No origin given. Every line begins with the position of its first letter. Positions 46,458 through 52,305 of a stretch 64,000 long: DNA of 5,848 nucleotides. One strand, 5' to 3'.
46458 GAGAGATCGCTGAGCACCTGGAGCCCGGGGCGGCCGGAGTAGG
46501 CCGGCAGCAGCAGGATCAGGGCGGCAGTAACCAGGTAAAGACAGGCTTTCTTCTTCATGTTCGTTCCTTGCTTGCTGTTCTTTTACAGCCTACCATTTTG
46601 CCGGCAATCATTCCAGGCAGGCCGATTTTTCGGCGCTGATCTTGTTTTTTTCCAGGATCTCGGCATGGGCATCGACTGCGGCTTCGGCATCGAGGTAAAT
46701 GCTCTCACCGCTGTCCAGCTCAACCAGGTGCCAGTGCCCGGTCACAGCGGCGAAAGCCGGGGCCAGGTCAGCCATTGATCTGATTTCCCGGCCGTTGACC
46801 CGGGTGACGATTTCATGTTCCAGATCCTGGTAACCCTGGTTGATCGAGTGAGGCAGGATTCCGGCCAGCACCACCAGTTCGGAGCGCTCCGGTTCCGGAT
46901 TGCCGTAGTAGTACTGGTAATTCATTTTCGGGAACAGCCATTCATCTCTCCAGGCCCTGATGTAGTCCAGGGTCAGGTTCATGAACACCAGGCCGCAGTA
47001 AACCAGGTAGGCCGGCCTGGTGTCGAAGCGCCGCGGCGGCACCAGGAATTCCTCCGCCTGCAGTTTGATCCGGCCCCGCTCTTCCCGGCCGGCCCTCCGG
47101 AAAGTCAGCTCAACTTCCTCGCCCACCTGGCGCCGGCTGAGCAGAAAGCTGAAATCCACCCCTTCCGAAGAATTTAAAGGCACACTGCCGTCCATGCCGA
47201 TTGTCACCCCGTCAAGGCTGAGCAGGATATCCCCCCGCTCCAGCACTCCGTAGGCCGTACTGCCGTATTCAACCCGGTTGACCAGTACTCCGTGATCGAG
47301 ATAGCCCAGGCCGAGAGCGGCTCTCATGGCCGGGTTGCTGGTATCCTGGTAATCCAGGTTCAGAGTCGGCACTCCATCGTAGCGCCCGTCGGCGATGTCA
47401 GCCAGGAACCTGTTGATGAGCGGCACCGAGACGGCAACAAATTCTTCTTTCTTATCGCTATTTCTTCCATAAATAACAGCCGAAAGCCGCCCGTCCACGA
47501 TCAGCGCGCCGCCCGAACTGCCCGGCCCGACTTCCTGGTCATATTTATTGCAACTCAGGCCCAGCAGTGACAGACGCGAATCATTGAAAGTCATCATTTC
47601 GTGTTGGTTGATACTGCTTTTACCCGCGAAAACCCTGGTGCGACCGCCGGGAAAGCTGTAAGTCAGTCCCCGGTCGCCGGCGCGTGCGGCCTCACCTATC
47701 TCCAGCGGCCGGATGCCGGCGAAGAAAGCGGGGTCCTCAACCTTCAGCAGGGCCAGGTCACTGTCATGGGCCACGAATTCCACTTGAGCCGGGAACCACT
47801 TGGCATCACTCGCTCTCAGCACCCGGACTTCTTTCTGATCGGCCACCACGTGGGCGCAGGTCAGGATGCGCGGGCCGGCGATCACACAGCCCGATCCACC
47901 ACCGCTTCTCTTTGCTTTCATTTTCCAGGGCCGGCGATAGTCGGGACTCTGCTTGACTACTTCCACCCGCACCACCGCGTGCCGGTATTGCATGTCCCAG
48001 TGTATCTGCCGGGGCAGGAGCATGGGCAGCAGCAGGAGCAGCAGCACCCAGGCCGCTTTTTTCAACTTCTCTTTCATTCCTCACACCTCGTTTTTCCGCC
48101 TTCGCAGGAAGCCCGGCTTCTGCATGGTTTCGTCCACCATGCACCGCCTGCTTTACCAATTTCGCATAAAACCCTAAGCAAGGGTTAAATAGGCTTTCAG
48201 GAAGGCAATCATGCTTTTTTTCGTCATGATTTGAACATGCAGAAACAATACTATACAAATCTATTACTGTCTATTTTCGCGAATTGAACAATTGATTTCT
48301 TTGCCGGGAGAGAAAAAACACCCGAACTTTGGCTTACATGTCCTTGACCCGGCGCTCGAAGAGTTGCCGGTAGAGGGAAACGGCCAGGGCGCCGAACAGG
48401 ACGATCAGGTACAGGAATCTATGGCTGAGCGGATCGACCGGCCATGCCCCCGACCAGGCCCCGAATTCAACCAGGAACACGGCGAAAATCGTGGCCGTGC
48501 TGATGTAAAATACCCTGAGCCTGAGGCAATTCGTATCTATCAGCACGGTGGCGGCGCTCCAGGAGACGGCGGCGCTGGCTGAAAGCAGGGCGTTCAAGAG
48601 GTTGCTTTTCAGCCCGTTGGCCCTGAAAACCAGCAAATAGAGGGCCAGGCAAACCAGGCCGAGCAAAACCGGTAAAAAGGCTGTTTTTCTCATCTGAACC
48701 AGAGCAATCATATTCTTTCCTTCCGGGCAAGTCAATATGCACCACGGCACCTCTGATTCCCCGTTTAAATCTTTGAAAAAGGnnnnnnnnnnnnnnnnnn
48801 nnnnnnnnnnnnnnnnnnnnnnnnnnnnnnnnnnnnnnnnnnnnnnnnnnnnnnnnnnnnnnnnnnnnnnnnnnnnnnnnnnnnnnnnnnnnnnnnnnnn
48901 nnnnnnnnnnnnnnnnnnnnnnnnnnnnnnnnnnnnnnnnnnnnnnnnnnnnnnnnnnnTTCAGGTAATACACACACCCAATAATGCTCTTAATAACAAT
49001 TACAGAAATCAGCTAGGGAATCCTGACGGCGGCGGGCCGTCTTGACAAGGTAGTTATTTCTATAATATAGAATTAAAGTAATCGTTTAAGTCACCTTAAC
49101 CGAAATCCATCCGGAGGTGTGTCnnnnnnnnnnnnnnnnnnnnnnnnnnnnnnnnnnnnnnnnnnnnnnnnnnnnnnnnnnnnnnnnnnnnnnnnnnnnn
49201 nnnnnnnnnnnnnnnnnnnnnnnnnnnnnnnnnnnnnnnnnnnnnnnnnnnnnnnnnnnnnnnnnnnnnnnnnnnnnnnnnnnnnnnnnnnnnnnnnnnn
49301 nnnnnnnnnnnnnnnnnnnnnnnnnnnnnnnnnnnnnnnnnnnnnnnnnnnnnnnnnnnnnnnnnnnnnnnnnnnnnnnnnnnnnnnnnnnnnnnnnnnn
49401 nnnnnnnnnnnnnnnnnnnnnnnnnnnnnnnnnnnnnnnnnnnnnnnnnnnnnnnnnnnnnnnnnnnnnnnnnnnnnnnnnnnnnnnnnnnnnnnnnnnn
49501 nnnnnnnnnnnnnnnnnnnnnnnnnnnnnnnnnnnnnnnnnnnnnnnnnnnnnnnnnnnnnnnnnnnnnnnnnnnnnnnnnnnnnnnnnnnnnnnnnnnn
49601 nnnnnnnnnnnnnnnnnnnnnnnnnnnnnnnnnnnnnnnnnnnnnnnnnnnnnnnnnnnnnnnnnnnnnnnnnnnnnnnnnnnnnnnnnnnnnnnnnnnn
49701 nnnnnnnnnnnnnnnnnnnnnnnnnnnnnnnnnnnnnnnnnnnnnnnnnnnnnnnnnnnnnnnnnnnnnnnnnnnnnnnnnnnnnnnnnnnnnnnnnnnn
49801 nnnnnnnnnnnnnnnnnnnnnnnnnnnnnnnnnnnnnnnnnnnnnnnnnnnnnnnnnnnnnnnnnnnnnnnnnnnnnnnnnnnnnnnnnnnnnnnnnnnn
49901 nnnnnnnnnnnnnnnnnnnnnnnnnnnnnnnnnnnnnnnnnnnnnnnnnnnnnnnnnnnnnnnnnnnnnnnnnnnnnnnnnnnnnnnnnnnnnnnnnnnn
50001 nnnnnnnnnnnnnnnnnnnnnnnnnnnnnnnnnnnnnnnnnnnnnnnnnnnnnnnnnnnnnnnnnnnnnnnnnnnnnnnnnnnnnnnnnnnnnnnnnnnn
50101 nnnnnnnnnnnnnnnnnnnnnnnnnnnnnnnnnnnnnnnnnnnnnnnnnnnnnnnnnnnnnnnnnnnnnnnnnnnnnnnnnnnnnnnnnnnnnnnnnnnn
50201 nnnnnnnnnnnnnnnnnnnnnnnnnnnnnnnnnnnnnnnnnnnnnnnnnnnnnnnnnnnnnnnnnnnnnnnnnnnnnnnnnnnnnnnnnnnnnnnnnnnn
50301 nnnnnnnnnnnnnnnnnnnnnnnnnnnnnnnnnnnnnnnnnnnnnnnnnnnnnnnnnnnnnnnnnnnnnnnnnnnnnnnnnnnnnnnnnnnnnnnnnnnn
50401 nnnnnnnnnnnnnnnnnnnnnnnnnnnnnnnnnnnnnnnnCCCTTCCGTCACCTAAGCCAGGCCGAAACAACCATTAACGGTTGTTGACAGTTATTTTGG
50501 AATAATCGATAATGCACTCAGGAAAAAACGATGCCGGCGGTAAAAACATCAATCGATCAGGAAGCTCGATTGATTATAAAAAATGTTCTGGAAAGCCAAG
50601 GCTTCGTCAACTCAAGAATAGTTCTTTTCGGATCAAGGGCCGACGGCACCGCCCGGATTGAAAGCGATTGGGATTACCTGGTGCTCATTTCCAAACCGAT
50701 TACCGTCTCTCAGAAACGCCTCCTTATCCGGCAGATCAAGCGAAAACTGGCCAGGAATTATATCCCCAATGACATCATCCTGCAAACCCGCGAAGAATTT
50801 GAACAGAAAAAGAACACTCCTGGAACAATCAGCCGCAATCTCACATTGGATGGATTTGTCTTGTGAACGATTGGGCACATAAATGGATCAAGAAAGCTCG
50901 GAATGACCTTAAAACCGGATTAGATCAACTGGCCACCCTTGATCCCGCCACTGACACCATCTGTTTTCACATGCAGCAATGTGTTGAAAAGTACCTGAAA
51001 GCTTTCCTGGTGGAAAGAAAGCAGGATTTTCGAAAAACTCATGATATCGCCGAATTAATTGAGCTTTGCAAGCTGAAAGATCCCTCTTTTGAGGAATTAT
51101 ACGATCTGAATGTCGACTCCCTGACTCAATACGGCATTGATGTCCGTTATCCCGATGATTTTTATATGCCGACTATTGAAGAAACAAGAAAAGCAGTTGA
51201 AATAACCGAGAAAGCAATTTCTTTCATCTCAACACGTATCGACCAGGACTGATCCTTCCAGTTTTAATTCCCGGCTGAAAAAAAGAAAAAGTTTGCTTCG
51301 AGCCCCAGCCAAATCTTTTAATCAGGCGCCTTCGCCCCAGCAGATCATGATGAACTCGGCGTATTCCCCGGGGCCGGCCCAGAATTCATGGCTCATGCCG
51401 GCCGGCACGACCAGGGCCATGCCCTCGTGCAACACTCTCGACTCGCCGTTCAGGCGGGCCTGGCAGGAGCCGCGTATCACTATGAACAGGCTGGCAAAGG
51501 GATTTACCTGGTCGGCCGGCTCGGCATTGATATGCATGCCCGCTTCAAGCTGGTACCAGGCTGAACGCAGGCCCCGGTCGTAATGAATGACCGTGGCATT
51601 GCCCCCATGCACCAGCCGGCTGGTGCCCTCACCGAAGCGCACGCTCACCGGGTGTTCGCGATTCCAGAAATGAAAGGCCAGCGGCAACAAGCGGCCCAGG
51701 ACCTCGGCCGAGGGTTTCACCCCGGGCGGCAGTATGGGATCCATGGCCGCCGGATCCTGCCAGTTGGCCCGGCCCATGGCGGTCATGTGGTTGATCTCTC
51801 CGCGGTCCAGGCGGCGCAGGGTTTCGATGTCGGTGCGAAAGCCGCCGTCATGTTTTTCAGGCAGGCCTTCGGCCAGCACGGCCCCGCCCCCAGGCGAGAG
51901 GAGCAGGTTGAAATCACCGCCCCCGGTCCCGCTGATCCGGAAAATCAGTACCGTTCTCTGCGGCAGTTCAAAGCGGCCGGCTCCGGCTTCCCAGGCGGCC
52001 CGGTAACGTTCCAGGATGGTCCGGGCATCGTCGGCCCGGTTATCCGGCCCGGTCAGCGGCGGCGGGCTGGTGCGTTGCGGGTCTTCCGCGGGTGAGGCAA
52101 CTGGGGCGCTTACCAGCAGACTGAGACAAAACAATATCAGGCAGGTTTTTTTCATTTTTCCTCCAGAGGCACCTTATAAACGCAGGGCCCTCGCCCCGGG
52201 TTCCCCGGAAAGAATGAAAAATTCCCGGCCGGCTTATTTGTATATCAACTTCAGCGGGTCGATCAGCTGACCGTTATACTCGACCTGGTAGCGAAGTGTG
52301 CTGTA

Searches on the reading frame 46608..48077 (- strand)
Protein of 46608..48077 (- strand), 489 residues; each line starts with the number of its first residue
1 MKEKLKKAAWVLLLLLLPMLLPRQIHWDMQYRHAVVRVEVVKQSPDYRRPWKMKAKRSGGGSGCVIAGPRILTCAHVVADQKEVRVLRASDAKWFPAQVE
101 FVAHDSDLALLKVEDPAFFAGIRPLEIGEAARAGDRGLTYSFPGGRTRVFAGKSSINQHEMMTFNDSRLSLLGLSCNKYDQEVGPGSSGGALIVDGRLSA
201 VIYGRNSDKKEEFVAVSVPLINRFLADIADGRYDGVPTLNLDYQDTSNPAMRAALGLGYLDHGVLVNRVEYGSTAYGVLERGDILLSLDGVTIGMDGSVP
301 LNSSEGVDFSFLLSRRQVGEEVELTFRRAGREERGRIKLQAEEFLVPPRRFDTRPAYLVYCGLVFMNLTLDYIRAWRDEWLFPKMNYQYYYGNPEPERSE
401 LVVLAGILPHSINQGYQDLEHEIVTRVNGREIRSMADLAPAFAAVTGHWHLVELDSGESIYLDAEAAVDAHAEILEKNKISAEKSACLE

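Call 42: search_protein_families(library=pfam, proteins=[window:46608-48077:-], max_evalue=0.0001)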
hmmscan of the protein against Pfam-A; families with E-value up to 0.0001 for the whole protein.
window:46608-48077:- (489 aa): 4 families
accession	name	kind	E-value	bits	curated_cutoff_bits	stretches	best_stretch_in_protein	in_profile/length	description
PF17815.7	PDZ_3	-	9e-34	116.8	22.8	1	346-486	1-144/145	PDZ domain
PF13365.12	Trypsin_2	-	1e-14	55.9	27.6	1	61-198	1-141/144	Trypsin-like peptidase domain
PF00089.32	Trypsin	-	2.2e-07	31.4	20.6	1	43-218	6-211/220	Trypsin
PF17820.7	PDZ_6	-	1.4e-05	25.1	27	0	266-328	2-54/54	PDZ domain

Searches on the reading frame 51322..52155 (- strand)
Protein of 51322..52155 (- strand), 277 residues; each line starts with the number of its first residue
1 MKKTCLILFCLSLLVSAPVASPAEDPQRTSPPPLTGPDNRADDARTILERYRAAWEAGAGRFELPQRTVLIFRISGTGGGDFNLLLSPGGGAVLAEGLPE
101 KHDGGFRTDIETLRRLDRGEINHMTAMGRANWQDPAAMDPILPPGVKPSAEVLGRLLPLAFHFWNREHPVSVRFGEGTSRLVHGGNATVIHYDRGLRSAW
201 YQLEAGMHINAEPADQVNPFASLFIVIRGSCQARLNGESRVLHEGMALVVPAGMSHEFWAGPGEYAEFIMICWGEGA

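Call 42: search_protein_families(library=pfam, proteins=[window:51322-52155:-], max_evalue=0.0001)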
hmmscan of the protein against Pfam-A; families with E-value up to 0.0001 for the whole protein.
window:51322-52155:- (277 aa): 2 families
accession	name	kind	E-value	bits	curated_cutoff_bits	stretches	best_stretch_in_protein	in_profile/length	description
PF07883.17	Cupin_2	-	8.5e-07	29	27.2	1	221-271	19-69/70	Cupin domain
PF02311.25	AraC_binding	-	1.3e-06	28.7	21.1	1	216-266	19-70/135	AraC-like ligand binding domain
